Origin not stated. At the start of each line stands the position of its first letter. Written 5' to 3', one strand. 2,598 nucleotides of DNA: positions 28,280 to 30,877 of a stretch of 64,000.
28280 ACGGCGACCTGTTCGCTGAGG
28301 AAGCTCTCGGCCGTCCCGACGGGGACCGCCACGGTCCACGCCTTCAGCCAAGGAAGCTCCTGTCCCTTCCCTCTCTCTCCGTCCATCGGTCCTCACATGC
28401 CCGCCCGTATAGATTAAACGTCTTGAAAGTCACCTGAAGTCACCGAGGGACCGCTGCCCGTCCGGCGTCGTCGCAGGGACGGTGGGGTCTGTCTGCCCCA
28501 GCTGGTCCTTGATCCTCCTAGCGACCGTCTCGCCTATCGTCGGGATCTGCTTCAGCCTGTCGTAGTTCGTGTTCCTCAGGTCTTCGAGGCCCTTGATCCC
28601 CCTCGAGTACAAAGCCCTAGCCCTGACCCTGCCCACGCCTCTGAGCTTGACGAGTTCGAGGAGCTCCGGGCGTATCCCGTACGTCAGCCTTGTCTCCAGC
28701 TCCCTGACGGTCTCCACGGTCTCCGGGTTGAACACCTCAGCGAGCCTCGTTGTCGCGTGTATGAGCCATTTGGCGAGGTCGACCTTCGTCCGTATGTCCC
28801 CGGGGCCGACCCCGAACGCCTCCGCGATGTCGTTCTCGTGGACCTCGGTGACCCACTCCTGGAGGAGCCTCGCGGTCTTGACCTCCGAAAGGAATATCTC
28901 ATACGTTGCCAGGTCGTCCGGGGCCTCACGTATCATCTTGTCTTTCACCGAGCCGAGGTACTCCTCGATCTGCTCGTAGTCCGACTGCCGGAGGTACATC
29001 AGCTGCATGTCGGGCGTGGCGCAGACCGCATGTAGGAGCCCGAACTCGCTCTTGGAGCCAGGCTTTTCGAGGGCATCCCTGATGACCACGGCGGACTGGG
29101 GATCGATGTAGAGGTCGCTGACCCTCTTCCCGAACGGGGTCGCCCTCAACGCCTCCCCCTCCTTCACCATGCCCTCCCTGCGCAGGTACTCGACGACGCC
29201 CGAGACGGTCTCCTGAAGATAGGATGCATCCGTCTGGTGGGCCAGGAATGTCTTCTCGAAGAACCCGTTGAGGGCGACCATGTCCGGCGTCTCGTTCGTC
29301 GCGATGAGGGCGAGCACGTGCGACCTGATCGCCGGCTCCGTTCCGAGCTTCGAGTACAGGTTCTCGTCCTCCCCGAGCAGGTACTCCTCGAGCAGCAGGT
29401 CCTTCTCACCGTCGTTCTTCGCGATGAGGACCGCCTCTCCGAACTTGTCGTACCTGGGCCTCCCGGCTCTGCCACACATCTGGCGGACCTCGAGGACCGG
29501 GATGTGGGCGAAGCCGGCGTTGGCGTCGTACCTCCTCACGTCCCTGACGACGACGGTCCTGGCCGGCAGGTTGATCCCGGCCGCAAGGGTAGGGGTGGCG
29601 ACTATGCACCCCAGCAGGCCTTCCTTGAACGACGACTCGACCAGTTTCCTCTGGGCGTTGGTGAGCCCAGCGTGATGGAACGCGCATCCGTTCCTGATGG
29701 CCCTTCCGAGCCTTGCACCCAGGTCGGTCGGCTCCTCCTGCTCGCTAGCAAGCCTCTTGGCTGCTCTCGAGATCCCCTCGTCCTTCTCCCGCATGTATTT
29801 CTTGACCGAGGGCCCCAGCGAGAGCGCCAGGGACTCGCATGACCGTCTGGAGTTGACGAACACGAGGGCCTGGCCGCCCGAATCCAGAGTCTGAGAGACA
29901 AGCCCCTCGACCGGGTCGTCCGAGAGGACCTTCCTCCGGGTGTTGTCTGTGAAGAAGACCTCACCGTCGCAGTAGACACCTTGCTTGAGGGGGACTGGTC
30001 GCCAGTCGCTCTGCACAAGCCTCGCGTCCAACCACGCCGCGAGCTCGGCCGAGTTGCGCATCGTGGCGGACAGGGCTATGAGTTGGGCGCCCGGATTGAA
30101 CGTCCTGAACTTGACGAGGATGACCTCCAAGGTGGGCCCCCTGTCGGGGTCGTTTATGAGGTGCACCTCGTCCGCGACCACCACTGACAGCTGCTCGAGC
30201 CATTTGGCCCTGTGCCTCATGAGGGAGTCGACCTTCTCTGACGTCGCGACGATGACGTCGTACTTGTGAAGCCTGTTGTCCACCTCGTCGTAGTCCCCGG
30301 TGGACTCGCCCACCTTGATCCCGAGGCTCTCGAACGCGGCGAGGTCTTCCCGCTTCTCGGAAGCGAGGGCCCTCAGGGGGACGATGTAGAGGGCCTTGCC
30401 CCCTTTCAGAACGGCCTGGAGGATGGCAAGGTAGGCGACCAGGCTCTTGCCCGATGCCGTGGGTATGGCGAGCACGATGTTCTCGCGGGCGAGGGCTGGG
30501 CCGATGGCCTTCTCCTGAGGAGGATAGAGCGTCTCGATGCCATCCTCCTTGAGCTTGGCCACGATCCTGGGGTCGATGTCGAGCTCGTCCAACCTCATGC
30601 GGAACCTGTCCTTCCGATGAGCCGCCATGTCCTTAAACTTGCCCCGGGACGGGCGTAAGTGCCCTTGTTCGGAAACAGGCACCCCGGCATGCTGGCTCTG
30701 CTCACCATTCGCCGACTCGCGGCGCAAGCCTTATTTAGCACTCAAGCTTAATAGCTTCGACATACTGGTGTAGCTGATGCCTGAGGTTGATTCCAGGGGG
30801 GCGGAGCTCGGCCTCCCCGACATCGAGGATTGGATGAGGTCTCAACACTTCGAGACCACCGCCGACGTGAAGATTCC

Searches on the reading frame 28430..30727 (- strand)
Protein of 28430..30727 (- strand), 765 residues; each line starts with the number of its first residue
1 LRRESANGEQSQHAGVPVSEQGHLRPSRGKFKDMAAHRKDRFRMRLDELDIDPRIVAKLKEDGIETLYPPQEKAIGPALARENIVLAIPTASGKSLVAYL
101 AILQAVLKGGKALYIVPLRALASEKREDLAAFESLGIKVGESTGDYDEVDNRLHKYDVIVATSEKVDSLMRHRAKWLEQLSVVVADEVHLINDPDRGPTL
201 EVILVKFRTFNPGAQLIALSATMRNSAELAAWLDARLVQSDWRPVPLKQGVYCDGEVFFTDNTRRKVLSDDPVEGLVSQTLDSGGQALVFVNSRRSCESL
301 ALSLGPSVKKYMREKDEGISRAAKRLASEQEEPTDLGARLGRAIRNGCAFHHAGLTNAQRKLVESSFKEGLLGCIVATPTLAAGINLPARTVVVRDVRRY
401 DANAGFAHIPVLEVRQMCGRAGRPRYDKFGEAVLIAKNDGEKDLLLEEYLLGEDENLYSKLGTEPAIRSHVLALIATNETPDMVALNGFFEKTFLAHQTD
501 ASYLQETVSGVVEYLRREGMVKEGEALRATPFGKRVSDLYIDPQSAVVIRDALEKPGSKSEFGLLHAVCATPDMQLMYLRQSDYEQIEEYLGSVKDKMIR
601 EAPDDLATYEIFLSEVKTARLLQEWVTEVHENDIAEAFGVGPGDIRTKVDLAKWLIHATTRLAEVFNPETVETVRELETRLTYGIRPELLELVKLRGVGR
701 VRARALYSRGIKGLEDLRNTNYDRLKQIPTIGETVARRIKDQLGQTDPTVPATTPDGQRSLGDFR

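Call 48: search_protein_families(library=pfam, proteins=[window:28430-30727:-], max_evalue=0.00001)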
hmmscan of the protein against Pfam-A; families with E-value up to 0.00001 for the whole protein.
window:28430-30727:- (765 aa): 7 families
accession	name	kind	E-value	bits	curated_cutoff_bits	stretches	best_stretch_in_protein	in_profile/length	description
PF21280.2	Helicase_dom4_arc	-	2.1e-38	131.4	27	1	562-684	1-125/125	Archaeal helicase, domain 4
PF00270.35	DEAD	-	6.3e-31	107.8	26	1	69-226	2-163/167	DEAD/DEAH box helicase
PF14520.12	HHH_5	-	3.5e-11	43.9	27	1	690-743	2-55/57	Helix-hairpin-helix domain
PF00271.37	Helicase_C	-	3.8e-10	40.4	23.5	1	348-424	42-109/110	Helicase conserved C-terminal domain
PF04851.21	ResIII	-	4.1e-10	40.3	22.5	1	67-224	4-163/164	Type III restriction enzyme, res subunit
PF22527.2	DEXQc_Suv3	-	5.6e-07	29.7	27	1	79-201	11-115/154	DEXQ-box helicase domain of Suv3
PF12826.13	HHH_2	-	8.4e-06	26.3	27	0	695-741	8-53/64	Helix-hairpin-helix motif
